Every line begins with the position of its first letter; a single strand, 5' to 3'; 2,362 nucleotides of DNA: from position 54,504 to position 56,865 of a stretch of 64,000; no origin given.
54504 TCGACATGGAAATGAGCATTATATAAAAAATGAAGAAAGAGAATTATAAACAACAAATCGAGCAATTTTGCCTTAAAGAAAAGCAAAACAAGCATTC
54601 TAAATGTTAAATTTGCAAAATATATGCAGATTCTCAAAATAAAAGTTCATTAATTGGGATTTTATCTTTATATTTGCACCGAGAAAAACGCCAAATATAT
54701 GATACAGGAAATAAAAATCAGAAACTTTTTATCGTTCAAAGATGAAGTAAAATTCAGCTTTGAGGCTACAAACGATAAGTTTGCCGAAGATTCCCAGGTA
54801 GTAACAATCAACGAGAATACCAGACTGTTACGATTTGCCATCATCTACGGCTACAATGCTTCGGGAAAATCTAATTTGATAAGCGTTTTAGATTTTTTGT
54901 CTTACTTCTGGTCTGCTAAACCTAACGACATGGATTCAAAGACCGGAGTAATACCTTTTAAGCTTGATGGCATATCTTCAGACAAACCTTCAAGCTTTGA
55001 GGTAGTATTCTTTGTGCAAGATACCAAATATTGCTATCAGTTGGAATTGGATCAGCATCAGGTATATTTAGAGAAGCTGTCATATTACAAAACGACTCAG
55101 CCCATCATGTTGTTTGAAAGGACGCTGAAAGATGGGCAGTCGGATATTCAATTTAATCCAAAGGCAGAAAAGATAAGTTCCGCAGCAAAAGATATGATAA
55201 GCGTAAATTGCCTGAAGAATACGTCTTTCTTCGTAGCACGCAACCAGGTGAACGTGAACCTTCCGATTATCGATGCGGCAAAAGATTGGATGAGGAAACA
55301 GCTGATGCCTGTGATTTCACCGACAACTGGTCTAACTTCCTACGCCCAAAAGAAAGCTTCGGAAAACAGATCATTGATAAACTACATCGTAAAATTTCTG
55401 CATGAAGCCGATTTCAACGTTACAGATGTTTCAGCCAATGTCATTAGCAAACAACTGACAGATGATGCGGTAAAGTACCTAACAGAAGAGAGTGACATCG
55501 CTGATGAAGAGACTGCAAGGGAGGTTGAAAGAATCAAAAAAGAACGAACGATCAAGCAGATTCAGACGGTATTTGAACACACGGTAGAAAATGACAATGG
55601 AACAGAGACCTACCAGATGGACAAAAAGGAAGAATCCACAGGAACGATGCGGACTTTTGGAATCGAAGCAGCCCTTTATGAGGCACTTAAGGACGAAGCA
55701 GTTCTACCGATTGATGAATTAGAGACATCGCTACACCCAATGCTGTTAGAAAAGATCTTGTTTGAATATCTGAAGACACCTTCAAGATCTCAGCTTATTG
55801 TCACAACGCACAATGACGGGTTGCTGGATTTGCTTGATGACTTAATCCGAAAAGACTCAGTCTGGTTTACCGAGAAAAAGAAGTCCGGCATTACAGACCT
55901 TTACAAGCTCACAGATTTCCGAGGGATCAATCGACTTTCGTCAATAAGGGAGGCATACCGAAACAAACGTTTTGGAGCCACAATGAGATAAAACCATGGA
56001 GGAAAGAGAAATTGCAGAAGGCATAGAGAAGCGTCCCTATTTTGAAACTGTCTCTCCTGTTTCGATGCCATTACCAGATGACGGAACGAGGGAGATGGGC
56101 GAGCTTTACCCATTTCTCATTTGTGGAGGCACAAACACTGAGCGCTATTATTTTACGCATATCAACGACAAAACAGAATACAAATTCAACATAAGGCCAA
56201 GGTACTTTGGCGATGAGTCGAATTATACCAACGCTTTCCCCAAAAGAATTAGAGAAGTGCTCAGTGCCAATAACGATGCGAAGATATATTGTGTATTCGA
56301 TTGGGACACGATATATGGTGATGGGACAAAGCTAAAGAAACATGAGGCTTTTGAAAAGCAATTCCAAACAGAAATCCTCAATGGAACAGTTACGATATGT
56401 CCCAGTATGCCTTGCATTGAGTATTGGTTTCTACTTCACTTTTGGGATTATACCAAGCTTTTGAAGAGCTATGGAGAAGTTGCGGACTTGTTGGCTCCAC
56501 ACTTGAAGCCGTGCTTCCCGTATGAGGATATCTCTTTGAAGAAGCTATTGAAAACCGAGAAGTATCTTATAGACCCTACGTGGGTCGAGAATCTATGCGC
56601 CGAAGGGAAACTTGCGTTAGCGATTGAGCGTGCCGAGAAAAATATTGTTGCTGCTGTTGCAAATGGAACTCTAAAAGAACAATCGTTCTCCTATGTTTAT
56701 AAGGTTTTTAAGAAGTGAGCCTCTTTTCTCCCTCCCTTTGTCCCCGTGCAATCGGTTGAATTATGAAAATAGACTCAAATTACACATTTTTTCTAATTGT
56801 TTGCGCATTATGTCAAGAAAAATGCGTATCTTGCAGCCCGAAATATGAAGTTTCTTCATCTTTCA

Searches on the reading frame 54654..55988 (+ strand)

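Call 3: search_protein_families(library=pfam, proteins=[window:54654-55988:+], max_evalue=0.1)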
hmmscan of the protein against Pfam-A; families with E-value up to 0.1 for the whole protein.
window:54654-55988:+ (445 aa): 5 families
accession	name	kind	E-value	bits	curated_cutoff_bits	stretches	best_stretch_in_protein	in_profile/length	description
PF13304.12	AAA_21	-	1.2e-37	131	27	2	61-166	1-112/304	AAA domain, putative AbiEii toxin, Type IV TA system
PF13175.12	AAA_15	-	5.5e-10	39.8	32.1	1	16-389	1-372/374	AAA ATPase domain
PF02463.25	SMC_N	-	0.00015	21.7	40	0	60-82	25-47/220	RecF/RecN/SMC N terminal domain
PF13476.12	AAA_23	-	0.019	16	27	1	20-305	2-191/201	AAA domain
PF14188.11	DUF4311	-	0.045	14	27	1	163-222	77-136/212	Domain of unknown function (DUF4311)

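Call 4: search_protein_families(library=padloc, proteins=[window:54654-55988:+], max_evalue=0.1)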
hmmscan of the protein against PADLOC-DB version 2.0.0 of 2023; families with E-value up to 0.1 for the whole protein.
window:54654-55988:+ (445 aa): 55 families (the best 25 are shown)
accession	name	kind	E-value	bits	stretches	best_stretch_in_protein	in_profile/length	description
PDLC02335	AbiLi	-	4.8e-71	237.5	1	9-443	42-284/326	AbiLi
PDLC02980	AriA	-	2.1e-36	124.4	2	240-392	167-304/304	-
PDLC04392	PDC-M07A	-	1.5e-18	65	1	57-424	19-384/432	-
PDLC04178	HEC-01A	-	2.4e-18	64.4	2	291-408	231-346/399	-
PDLC04177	HEC-01A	-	1e-17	62.2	1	54-419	21-365/393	-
PDLC04391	PDC-M07A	-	9.7e-17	59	1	60-428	22-386/412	-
PDLC04182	HEC-01A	-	1.5e-16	58.4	1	17-429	4-385/406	-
PDLC04426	PDC-M12A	-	2.4e-16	58.1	2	16-134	1-110/369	-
PDLC04393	PDC-M07A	-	7.3e-16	56.2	2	311-423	272-385/435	-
PDLC04541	PDC-M25A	-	1.6e-14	51.8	2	297-425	221-344/380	-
PDLC04180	HEC-01A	-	1.5e-13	48.7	2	321-413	249-341/382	-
PDLC04176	HEC-01A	-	3.3e-13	47.7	2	60-195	24-162/371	-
PDLC04389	PDC-M07A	-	2.7e-12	44.4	1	57-426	23-406/443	-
PDLC04175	HEC-01A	-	4.8e-12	43.6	2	57-177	23-146/363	-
PDLC02979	AriA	-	7.2e-11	40.5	1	16-389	1-371/373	-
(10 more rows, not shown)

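Call 5: search_protein_families(library=ncbifam, proteins=[window:54654-55988:+], max_evalue=0.1)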
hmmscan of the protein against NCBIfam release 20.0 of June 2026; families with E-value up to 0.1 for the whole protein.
window:54654-55988:+ (445 aa): 5 families
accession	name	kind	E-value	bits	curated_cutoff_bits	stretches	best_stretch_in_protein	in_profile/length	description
NF047739.1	antiphage_MADS3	equivalog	1.1e-05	24.8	420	1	324-391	314-379/427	methylation-associated defense system AAA family ATPase MAD3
NF041760.1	PtuA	equivalog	0.00067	18.7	500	1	343-412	372-437/524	retron Ec78 anti-phage system effector ATPase PtuA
TIGR00611.2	recf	equivalog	0.0016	17.7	172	1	61-92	23-54/339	DNA replication/repair protein RecF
NF040708.3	Siroheme_Dcarb_AhbA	equivalog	0.083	12.6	140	0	272-309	18-55/144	siroheme decarboxylase subunit alpha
NF045723.1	memb_anch_TmcC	equivalog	0.089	12.3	240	0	167-234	101-167/218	TmcC family electron transfer complex membrane anchor subunit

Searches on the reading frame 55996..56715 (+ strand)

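Call 3: search_protein_families(library=pfam, proteins=[window:55996-56715:+], max_evalue=0.1)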
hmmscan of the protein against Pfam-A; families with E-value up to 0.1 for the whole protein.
window:55996-56715:+ (240 aa): 2 families
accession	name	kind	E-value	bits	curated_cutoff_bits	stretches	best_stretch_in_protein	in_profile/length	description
PF13707.11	RloB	-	5.2e-22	79.4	31.5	1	40-239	2-193/195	RloB-like protein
PF03725.20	RNase_PH_C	-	0.032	14.6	20.8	1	188-232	13-58/67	3' exoribonuclease family, domain 2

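Call 4: search_protein_families(library=padloc, proteins=[window:55996-56715:+], max_evalue=0.1)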
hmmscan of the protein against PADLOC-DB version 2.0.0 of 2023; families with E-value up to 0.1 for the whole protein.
window:55996-56715:+ (240 aa): 1 family
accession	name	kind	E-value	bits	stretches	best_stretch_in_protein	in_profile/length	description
PDLC02337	AbiLii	-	4.6e-19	67.7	1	39-239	31-83/170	AbiLii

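Call 5: search_protein_families(library=ncbifam, proteins=[window:55996-56715:+], max_evalue=0.1)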
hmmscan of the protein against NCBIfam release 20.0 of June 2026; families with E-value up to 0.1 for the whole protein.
window:55996-56715:+ (240 aa): 0 families
